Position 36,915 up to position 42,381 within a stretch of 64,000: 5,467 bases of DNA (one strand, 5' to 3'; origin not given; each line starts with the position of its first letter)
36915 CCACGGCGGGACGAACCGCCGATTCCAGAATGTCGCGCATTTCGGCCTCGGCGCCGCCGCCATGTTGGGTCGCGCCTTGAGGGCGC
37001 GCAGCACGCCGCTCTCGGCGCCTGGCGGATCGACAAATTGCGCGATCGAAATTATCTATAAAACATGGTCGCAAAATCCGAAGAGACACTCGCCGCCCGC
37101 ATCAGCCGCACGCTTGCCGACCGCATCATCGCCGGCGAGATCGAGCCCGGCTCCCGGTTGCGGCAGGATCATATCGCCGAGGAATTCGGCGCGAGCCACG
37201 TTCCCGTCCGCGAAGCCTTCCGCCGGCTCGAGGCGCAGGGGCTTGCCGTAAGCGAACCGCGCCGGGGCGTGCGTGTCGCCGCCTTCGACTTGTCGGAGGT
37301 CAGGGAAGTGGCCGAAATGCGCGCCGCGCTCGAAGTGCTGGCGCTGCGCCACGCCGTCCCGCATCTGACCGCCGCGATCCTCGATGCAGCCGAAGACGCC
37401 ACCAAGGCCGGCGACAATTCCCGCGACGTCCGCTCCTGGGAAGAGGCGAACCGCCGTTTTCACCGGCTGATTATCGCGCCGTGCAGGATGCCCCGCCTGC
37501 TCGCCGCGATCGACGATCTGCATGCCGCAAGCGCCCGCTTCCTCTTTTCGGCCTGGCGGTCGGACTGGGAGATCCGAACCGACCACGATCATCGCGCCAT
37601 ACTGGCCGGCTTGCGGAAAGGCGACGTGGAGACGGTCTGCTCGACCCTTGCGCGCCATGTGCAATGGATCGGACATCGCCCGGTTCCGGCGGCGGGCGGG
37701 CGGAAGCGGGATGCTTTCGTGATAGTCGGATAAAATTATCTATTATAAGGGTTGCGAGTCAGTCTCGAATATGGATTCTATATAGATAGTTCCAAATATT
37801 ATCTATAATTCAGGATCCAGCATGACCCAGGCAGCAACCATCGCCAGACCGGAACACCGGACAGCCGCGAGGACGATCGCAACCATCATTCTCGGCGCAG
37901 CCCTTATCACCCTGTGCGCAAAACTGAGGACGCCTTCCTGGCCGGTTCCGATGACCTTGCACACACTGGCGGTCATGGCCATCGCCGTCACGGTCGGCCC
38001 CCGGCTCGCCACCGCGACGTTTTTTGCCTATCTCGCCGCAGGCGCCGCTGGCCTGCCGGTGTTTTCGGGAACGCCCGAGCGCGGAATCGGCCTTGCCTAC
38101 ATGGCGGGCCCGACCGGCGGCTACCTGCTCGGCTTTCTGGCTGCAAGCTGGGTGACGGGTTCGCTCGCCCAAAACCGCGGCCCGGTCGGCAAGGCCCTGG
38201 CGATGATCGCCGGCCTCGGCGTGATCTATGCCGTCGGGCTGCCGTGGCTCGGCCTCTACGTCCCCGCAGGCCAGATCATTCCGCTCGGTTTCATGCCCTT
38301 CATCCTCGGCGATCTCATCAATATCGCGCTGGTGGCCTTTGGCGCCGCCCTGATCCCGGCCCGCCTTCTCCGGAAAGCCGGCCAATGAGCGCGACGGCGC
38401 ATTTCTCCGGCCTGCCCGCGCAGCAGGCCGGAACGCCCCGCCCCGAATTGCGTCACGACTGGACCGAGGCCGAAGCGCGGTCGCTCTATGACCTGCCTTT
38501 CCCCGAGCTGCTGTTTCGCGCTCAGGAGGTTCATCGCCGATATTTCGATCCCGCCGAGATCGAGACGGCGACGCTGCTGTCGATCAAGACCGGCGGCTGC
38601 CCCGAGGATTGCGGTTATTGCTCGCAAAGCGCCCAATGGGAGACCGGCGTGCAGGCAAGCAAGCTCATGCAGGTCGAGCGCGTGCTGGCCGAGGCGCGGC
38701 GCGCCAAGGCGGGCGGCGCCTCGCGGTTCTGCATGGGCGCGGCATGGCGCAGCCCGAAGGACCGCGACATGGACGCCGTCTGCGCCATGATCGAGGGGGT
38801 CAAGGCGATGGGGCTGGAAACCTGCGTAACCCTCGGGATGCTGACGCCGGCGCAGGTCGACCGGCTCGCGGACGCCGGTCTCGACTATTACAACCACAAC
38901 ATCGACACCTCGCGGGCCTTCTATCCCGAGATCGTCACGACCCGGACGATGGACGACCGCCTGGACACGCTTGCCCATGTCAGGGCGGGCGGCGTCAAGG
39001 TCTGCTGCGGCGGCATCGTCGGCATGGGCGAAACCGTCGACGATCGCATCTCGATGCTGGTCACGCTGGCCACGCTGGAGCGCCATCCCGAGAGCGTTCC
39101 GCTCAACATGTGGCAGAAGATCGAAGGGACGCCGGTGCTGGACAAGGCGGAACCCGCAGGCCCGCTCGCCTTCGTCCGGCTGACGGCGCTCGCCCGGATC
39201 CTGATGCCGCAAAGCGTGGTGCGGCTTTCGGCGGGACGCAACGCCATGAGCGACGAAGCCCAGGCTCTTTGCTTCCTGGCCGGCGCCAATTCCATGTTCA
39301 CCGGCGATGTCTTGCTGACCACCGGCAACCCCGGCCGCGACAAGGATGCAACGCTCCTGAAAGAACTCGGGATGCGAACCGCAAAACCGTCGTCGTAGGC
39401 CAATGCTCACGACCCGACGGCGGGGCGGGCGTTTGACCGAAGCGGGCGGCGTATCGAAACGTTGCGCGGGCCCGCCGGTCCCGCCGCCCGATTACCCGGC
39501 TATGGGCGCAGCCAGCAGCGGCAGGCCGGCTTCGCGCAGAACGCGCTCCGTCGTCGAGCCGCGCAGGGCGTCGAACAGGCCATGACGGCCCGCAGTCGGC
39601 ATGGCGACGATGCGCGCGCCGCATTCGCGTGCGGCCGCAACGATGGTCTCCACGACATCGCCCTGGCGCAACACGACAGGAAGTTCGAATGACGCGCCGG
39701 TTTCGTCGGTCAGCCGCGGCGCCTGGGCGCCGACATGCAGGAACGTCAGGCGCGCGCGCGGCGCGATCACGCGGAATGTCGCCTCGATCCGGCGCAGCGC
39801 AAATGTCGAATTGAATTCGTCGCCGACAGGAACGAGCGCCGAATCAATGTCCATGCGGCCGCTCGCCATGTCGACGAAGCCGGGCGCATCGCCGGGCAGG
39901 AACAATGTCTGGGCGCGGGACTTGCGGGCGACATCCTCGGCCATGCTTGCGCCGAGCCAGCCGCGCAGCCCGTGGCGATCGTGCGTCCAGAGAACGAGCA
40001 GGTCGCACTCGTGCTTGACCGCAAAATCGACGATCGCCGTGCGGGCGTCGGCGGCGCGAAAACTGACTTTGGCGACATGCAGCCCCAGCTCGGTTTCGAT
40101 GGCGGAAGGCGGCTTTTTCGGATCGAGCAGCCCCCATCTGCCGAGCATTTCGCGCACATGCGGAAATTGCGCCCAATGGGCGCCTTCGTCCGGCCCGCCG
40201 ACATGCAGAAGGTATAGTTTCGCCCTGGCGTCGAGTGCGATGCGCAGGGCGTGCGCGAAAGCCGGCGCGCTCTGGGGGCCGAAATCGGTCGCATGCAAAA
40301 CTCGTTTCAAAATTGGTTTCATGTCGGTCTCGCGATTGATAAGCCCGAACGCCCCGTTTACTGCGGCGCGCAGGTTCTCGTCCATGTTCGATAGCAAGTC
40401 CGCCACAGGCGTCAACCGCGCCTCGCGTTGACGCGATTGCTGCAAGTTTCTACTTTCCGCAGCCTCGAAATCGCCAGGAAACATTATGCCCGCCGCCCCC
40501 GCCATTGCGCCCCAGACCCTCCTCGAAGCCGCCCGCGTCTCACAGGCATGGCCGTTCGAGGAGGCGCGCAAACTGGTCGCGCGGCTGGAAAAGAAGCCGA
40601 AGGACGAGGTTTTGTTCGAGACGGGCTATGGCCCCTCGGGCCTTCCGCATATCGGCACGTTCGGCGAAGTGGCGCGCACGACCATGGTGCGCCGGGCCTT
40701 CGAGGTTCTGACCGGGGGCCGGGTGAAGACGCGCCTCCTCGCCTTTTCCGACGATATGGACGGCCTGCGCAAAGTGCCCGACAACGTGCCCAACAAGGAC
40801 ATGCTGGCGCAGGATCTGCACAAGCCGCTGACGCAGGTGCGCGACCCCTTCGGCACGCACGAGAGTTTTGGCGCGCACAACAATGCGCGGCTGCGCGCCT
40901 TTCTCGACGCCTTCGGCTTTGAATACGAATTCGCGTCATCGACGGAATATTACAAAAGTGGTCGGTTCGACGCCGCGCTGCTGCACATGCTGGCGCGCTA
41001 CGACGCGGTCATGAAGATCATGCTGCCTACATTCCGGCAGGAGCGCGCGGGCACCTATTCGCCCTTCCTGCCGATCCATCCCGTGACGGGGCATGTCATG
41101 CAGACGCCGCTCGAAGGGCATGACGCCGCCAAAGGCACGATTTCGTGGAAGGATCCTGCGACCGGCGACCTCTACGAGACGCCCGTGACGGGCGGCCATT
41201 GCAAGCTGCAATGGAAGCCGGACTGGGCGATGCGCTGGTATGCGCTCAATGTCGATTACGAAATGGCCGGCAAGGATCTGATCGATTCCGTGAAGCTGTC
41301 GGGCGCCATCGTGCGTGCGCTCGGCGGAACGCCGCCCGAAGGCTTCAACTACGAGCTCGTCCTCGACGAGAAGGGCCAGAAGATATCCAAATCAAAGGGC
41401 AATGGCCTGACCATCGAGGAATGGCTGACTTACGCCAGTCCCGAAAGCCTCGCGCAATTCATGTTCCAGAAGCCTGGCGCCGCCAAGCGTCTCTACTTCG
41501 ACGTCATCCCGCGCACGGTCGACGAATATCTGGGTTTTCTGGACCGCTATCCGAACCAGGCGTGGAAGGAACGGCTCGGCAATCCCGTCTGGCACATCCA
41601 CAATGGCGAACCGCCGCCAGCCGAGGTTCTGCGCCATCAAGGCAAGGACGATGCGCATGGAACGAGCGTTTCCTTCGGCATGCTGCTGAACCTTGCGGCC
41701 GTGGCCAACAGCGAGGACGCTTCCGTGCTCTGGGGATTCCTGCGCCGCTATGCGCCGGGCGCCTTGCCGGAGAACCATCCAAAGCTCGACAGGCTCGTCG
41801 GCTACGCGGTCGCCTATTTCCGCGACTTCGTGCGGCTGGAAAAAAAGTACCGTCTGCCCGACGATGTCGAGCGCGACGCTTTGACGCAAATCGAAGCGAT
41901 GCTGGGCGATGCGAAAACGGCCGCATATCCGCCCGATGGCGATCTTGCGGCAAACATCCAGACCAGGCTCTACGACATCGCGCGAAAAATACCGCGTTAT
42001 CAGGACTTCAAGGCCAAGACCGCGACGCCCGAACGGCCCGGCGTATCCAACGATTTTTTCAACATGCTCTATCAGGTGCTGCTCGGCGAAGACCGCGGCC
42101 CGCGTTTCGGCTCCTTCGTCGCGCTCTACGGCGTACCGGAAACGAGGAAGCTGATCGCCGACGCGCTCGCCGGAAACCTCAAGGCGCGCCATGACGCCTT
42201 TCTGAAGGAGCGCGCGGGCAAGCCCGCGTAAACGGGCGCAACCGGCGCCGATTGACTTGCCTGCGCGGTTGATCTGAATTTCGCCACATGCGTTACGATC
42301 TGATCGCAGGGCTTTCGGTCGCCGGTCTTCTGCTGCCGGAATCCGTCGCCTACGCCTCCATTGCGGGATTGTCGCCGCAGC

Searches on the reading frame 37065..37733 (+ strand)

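Call 12: search_protein_families(library=pfam, proteins=[window:37065-37733:+], max_evalue=0.001)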
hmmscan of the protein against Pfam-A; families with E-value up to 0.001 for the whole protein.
window:37065-37733:+ (222 aa): 2 families
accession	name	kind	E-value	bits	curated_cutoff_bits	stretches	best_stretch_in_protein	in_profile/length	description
PF07729.17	FCD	-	3.4e-20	73.1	24.3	1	81-200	1-124/125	FCD domain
PF00392.27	GntR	-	6.4e-17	61.4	27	1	10-71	2-64/64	Bacterial regulatory proteins, gntR family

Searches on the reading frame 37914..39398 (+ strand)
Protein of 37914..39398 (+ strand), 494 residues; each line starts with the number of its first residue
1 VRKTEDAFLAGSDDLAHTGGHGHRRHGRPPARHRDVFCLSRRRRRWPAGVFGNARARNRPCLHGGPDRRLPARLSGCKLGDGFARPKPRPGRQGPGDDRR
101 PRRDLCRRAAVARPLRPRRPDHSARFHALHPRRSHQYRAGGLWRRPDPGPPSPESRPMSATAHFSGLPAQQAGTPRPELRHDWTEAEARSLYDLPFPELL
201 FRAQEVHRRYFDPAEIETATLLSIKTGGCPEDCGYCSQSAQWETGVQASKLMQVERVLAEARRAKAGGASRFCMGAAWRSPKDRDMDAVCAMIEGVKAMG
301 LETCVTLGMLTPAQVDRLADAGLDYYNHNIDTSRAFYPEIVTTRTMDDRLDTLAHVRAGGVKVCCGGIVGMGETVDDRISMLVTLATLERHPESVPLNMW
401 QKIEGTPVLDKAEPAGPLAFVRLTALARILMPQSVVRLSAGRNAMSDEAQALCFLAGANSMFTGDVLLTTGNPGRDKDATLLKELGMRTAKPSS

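Call 12: search_protein_families(library=pfam, proteins=[window:37914-39398:+], max_evalue=0.001)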
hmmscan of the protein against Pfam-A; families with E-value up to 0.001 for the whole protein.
window:37914-39398:+ (494 aa): 2 families
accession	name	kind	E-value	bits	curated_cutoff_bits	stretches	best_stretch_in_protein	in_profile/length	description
PF06968.18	BATS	-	4.6e-23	81.7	22.2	1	396-487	1-87/88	Biotin and Thiamin Synthesis associated domain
PF04055.27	Radical_SAM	-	8.5e-21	75.3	29.5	1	224-381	2-162/166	Radical SAM superfamily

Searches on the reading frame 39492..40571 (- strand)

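Call 12: search_protein_families(library=pfam, proteins=[window:39492-40571:-], max_evalue=0.001)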
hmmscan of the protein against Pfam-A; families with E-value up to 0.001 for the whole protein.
window:39492-40571:- (359 aa): 1 family
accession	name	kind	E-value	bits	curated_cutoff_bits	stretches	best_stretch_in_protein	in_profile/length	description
PF00582.32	Usp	-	6.3e-27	95.3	24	2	89-222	3-137/141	Universal stress protein family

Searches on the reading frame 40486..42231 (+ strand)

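Call 12: search_protein_families(library=pfam, proteins=[window:40486-42231:+], max_evalue=0.001)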
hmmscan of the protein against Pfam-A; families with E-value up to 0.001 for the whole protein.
window:40486-42231:+ (581 aa): 2 families
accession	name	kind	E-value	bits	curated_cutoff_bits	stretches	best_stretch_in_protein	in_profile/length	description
PF01921.24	tRNA-synt_1f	-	3.9e-129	431.1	27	1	21-374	2-359/360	tRNA synthetases class I (K)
PF00579.31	tRNA-synt_1b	-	0.00065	19.5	21.1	0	251-331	146-229/292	tRNA synthetases class I (W and Y)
